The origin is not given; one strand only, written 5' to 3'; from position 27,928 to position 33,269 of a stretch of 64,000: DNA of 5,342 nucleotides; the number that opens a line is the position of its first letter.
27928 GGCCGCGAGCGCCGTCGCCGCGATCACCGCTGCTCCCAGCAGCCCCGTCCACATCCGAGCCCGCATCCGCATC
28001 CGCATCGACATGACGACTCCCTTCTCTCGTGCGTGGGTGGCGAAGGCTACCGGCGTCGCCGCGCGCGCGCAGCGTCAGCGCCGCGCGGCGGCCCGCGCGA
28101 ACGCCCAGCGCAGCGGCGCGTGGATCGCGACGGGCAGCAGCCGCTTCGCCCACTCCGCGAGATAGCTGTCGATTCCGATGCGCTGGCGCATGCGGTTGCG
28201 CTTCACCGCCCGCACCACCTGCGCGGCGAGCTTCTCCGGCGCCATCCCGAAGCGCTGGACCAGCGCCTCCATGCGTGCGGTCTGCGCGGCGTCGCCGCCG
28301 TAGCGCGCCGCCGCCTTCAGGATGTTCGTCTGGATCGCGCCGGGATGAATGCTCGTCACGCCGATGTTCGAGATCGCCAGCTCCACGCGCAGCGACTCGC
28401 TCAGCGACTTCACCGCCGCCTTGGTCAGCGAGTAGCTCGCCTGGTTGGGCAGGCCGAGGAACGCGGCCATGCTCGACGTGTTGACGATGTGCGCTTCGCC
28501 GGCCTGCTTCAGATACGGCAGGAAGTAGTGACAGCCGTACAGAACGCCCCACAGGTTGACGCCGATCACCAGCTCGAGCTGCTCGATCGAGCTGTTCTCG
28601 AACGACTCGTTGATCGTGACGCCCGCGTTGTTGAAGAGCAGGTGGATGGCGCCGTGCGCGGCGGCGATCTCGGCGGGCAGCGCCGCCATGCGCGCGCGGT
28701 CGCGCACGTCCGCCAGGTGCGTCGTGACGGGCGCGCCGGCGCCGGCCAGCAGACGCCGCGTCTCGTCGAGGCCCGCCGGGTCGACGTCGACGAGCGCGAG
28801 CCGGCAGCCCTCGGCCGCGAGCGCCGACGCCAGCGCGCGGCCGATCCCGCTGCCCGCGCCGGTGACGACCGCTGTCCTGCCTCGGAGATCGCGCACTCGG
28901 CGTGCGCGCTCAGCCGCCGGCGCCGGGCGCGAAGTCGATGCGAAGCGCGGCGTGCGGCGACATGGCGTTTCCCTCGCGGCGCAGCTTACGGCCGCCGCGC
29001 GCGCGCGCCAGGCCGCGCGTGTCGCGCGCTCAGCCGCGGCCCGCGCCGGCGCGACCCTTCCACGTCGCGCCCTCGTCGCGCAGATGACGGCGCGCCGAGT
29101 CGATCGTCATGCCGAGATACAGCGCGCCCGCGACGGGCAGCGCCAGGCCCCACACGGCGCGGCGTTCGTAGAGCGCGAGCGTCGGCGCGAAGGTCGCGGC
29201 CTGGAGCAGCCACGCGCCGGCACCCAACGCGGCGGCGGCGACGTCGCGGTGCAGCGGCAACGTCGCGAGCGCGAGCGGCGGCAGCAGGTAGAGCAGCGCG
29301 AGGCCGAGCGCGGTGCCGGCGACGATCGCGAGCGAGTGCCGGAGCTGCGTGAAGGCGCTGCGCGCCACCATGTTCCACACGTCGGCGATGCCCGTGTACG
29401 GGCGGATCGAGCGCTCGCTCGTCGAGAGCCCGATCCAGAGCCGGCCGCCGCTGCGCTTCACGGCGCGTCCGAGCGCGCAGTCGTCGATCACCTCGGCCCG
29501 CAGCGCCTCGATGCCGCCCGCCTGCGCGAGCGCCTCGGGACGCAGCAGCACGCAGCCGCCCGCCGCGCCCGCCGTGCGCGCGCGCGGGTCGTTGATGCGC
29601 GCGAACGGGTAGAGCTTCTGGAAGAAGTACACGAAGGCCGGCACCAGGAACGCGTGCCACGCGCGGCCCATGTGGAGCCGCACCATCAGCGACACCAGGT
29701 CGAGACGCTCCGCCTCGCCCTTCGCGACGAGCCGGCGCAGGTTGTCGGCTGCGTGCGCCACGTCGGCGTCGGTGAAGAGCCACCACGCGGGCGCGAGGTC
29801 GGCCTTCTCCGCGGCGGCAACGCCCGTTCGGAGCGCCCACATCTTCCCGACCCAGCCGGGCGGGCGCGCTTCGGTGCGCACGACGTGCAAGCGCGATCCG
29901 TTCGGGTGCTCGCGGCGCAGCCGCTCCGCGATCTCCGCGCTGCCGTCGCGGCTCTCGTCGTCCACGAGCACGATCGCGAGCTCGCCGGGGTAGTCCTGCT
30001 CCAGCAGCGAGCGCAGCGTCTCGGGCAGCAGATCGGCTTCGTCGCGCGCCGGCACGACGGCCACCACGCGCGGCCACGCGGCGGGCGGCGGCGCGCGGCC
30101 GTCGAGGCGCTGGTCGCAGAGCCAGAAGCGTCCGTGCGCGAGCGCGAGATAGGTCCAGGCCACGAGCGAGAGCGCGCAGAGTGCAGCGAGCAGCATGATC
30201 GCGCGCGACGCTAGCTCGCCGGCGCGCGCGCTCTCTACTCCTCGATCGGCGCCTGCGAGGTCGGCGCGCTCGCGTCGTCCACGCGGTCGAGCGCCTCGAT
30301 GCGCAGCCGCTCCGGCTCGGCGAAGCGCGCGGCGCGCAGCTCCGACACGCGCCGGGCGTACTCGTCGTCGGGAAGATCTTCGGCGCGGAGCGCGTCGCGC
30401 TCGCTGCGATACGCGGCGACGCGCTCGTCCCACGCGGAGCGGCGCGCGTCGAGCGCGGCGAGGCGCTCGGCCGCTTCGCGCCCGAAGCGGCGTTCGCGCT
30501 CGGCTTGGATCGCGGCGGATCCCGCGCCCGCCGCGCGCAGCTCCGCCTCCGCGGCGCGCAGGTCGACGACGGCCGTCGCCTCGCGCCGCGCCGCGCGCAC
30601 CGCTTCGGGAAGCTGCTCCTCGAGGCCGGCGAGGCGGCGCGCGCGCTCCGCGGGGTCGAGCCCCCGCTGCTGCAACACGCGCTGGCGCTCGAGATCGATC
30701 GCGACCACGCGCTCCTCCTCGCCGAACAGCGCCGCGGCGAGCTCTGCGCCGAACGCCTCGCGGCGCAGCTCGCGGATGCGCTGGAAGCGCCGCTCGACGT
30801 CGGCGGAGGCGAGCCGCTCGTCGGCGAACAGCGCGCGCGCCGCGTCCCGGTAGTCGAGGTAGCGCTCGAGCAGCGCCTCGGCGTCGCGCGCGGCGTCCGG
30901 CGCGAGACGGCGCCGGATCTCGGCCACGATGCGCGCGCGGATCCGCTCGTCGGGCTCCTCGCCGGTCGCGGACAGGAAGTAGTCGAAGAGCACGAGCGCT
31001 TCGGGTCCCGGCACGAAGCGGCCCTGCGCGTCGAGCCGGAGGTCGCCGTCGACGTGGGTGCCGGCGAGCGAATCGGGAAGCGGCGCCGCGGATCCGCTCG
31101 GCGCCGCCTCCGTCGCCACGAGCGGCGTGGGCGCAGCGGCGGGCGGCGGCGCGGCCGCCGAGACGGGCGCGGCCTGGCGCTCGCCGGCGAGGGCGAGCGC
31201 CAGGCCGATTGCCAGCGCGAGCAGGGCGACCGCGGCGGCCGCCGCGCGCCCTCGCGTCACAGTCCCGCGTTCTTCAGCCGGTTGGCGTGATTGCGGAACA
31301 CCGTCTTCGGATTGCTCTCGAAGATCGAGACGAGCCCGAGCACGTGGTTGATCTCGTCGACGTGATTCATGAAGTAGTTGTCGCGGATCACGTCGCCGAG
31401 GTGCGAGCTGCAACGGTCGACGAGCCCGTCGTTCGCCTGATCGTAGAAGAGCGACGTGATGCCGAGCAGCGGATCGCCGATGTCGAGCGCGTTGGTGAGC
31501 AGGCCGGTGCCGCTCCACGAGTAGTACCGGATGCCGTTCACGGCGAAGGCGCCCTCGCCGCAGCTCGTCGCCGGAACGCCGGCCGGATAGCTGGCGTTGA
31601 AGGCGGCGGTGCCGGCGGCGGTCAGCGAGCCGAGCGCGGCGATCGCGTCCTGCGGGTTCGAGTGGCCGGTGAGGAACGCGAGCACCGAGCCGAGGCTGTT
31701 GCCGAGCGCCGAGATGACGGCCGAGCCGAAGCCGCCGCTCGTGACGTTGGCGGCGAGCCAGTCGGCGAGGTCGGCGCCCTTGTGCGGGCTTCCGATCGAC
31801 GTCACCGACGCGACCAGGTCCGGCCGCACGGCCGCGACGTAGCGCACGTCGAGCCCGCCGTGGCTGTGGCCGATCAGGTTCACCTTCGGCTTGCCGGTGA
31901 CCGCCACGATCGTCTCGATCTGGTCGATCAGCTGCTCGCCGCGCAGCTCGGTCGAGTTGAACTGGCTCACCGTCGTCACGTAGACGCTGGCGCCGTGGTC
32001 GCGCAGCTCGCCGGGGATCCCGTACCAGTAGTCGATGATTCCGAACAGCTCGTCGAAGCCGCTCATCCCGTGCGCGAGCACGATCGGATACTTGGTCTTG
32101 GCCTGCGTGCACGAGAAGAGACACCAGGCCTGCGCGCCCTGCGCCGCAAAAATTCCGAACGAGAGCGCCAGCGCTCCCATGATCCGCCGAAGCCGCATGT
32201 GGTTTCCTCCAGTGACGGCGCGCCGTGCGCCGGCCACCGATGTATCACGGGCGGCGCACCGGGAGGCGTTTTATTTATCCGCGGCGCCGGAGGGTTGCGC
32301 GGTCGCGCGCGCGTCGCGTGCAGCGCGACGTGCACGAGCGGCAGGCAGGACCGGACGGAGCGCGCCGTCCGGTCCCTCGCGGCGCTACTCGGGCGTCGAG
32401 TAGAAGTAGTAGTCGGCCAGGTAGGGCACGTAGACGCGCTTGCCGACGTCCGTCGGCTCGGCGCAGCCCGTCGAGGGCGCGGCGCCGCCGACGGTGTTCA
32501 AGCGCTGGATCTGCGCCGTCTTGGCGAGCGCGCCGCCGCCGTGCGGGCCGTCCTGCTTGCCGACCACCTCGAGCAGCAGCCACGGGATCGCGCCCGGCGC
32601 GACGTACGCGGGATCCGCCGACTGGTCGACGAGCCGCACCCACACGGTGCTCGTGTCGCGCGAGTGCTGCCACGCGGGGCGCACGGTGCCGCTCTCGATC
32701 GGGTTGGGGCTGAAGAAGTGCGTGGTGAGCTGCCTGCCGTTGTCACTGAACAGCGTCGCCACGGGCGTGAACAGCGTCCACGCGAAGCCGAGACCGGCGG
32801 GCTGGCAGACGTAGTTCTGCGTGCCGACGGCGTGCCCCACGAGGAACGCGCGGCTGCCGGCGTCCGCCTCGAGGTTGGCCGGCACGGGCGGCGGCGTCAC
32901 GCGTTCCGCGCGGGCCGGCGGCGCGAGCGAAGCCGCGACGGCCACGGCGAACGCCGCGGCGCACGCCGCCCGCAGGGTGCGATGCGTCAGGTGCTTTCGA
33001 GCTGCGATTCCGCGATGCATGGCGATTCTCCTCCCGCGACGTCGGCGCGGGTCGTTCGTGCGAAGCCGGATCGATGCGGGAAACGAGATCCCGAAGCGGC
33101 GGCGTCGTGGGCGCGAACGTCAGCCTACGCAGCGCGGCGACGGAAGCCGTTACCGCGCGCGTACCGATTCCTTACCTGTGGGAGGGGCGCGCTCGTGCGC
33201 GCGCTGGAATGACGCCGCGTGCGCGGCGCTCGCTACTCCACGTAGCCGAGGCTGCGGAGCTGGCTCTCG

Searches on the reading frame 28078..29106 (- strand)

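Call 20: search_protein_families(library=pfam, proteins=[window:28078-29106:-], max_evalue=0.001)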
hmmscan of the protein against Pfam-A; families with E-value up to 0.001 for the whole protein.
window:28078-29106:- (343 aa): 5 families
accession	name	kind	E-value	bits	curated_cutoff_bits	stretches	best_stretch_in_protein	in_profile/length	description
PF00106.31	adh_short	-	9.6e-47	159.4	26.6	1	78-265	2-189/195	short chain dehydrogenase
PF13561.12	adh_short_C2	-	1.5e-38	133.1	27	1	83-297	1-213/236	Enoyl-(Acyl carrier protein) reductase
PF08659.16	KR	-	1.7e-13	51.4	22.6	1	78-240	2-164/180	KR domain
PF01370.27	Epimerase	-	0.00058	19.8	20.9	0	80-190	2-103/240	NAD dependent epimerase/dehydratase family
PF08643.16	DUF1776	-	0.00075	19.4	25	1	170-260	109-201/294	Fungal family of unknown function (DUF1776)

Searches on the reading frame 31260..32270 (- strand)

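Call 10: search_protein_families(library=pfam, proteins=[window:31260-32270:-], max_evalue=0.001)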
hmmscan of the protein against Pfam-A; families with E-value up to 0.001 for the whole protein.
window:31260-32270:- (337 aa): 3 families
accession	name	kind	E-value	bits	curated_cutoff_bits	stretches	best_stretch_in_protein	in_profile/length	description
PF00561.26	Abhydrolase_1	-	2.1e-18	67.3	25.8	1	61-285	1-214/245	alpha/beta hydrolase fold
PF02089.21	Palm_thioest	-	1.8e-06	28.3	26.8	1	62-167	1-114/254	Palmitoyl protein thioesterase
PF24708.1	Lip_C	-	8.5e-05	21.9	27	0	111-175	112-175/380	Lipase-like, C-terminal domain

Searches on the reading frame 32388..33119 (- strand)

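Call 10: search_protein_families(library=pfam, proteins=[window:32388-33119:-], max_evalue=0.001)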
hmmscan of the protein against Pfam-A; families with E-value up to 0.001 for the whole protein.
window:32388-33119:- (244 aa): 1 family
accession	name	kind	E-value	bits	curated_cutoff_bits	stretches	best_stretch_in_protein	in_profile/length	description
PF11937.13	DUF3455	-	2.2e-21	77.4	25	1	90-241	6-157/157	Protein of unknown function (DUF3455)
